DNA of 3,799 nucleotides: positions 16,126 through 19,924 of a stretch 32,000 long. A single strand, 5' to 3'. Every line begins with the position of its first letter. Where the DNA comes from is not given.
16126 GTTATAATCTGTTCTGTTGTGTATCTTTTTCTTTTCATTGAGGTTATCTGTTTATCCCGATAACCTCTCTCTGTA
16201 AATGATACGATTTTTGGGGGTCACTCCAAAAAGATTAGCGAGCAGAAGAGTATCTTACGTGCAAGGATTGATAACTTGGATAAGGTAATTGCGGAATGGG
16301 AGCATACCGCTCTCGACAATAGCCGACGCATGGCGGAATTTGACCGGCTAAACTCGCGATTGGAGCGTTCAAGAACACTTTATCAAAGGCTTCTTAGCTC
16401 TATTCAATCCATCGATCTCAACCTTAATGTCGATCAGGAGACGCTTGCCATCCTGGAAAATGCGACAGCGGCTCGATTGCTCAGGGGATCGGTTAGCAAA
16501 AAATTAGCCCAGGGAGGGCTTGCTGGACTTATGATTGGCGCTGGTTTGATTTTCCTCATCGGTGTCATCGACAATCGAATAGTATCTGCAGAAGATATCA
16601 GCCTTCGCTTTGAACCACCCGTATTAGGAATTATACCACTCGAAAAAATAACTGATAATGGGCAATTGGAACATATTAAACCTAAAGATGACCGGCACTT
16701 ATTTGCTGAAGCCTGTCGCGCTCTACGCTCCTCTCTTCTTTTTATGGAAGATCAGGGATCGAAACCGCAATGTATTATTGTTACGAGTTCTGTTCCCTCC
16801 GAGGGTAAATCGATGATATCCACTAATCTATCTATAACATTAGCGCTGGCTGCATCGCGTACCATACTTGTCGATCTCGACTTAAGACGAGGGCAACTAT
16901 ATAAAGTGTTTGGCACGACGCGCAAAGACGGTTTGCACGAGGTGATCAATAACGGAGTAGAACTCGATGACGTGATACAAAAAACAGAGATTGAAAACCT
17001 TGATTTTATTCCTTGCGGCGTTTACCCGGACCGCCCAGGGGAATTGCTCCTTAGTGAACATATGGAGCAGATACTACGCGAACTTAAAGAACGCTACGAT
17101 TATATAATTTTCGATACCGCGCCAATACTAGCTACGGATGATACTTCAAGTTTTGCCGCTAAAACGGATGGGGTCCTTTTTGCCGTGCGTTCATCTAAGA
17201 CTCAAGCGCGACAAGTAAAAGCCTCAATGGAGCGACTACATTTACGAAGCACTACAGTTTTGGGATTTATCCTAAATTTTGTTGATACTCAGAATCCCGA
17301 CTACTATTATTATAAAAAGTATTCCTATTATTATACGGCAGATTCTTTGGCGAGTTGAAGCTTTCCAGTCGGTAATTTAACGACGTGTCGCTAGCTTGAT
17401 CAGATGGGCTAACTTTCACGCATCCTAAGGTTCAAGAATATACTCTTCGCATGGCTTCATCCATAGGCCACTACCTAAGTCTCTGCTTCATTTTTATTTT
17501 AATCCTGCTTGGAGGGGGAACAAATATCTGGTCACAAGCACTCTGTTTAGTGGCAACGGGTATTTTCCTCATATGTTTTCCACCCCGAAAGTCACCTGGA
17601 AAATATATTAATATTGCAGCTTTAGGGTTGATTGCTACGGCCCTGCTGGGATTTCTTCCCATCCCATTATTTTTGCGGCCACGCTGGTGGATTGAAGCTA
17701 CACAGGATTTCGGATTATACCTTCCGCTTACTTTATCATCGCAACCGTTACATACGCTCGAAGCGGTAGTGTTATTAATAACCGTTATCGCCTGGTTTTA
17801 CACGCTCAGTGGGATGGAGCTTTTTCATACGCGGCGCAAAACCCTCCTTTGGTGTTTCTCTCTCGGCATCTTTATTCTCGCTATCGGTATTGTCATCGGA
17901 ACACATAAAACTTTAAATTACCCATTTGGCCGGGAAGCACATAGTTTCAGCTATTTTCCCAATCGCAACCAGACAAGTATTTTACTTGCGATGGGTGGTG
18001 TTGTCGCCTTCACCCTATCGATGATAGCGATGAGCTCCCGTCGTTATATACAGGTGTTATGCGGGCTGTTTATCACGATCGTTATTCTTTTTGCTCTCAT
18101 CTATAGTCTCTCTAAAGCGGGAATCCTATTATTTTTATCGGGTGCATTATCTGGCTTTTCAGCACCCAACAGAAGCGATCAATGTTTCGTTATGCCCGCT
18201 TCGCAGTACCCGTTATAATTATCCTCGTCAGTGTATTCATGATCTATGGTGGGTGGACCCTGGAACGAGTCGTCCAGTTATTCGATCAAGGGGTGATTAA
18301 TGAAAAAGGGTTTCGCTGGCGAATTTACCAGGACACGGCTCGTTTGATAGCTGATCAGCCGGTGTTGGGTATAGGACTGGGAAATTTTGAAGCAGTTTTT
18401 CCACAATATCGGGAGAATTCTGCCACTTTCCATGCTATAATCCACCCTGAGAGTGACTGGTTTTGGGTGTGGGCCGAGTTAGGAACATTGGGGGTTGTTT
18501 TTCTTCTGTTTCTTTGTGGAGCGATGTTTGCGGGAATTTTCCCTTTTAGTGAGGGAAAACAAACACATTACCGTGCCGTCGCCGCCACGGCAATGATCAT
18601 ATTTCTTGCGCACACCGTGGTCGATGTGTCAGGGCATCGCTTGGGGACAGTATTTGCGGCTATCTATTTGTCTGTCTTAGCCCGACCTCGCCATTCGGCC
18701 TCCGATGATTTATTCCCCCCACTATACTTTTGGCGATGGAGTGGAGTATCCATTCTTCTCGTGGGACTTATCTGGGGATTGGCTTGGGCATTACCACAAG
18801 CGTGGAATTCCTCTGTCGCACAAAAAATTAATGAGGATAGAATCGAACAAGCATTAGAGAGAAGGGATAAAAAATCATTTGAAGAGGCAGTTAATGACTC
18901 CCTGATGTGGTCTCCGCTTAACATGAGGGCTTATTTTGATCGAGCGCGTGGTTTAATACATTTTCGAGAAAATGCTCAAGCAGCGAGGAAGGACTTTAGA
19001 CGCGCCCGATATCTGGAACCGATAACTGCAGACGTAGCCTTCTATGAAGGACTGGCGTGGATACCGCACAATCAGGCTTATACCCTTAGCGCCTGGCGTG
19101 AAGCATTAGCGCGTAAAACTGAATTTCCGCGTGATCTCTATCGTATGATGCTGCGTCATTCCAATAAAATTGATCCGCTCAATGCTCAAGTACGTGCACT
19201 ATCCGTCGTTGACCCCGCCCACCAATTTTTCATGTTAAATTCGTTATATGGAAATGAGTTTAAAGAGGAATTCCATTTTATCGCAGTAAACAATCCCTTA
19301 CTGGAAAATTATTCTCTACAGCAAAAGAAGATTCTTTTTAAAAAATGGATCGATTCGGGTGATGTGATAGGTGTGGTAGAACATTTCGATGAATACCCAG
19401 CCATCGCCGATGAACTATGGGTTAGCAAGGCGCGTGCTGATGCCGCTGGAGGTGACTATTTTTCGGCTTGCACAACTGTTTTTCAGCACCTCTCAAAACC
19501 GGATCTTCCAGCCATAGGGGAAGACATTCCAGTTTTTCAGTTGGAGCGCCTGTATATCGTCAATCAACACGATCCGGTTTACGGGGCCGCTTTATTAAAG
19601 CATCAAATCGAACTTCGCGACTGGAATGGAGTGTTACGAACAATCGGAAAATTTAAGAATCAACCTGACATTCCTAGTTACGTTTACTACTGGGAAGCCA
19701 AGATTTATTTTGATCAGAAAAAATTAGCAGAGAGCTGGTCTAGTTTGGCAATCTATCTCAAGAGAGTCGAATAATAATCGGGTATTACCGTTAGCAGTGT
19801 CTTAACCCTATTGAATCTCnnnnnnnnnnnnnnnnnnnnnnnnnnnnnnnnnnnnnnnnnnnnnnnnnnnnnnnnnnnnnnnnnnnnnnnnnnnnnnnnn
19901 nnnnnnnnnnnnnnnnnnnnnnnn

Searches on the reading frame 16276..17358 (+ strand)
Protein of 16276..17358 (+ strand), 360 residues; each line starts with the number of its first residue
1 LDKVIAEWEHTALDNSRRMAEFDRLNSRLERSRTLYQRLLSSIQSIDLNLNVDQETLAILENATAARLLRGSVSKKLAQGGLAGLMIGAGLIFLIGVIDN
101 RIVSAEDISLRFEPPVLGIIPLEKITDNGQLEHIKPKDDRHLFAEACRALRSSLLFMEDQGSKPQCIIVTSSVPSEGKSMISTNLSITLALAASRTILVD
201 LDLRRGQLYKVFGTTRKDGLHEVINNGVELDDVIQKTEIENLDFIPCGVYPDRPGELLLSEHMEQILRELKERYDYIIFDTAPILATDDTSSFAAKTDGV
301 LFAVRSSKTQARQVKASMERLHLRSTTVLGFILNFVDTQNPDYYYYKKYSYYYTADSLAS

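Call 4: search_protein_families(library=ncbifam, proteins=[window:16276-17358:+], max_evalue=0.001)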
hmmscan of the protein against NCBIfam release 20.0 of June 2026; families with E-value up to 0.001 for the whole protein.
window:16276-17358:+ (360 aa): 13 families
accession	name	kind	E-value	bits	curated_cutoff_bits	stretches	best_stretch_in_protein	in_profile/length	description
TIGR03018.1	pepcterm_TyrKin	hypoth_equivalog_domain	2.5e-44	151.1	230.65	1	134-334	2-207/207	XrtA-associated tyrosine autokinase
TIGR01007.1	eps_fam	subfamily_domain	7.8e-43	146.4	108.05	1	146-349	2-203/204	polysaccharide biosynthesis tyrosine autokinase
NF007350.0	PRK09841.1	equivalog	1.9e-40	138.7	1248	1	142-353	510-719/726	tyrosine-protein kinase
NF008568.0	PRK11519.1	equivalog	2.7e-40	138.2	1068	1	142-357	505-719/720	tyrosine-protein kinase Wzc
TIGR01005.1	eps_transp_fam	subfamily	3.2e-35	121.5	411.7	1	131-350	514-733/754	exopolysaccharide transport protein family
TIGR03029.1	EpsG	equivalog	3.4e-24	85.5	313.8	1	144-334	84-273/274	chain length determinant protein tyrosine kinase EpsG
TIGR01969.1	minD_arch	subfamily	6.1e-13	48.5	201.75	1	167-339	3-173/251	cell division ATPase MinD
TIGR01968.1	minD_bact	equivalog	4.7e-11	42.5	212.9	1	166-281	3-119/261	septum site-determining protein MinD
TIGR03453.1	partition_RepA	equivalog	7.2e-07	28.4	348.45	1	153-306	93-266/387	plasmid partitioning protein RepA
NF041546.1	ParA_partition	equivalog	8e-07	28.8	180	0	261-324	64-126/203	ParA family partition ATPase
NF008079.0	PRK10818.1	equivalog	2.4e-05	23.8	508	1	166-282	4-122/270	septum site-determining protein MinD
TIGR03007.1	pepcterm_ChnLen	equivalog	0.0002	19.7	278.85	1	19-127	354-465/498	XrtA system polysaccharide chain length determinant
TIGR03371.1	cellulose_yhjQ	equivalog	0.00098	18.7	157.85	0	167-322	4-162/246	cellulose biosynthesis protein BcsQ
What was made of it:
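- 16276..17358 (+): C-terminal remnant (kinase domain) of a Wzc-type polysaccharide tyrosine autokinase. TIGR01007 146 bits, above its cut-off of 108 (call 4).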

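Call 5: search_protein_families(library=pfam, proteins=[window:16276-17358:+], max_evalue=0.001)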
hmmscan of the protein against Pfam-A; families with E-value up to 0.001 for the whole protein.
window:16276-17358:+ (360 aa): 2 families
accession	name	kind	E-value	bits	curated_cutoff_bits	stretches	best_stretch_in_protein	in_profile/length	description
PF13614.12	AAA_31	-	2.3e-12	47.6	27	1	177-304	14-147/177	AAA domain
PF01656.29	CbiA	-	1e-05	26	25.4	1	169-340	3-87/125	CobQ/CobB/MinD/ParA nucleotide binding domain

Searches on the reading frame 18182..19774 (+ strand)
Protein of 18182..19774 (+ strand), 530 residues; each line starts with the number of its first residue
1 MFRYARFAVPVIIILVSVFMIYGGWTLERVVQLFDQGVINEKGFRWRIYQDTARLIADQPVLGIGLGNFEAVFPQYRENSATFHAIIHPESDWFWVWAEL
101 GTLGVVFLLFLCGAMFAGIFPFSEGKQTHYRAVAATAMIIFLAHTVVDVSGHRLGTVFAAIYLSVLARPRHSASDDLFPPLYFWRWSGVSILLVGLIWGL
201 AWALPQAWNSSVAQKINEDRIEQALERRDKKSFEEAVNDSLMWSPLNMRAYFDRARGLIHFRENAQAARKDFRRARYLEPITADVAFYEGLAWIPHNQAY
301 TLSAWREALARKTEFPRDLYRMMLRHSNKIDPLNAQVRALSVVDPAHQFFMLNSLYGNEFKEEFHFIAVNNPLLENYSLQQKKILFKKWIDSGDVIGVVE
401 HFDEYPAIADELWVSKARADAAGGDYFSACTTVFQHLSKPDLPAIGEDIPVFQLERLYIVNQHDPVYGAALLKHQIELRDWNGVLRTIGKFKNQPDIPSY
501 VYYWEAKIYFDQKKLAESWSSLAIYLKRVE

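Call 4: search_protein_families(library=ncbifam, proteins=[window:18182-19774:+], max_evalue=0.001)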
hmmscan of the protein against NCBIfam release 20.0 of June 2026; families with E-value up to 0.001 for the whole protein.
window:18182-19774:+ (530 aa): 1 family
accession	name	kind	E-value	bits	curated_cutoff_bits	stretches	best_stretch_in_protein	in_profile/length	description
TIGR00947.1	2A73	equivalog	7.5e-06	25.2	366.4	1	27-148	274-400/425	IctB family putative bicarbonate transporter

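Call 5: search_protein_families(library=pfam, proteins=[window:18182-19774:+], max_evalue=0.001)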
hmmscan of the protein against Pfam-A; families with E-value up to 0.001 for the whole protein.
window:18182-19774:+ (530 aa): 1 family
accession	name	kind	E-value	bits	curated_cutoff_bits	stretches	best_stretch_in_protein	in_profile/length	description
PF04932.20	Wzy_C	-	1.9e-10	41.1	31.7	1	8-109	44-149/149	O-Antigen ligase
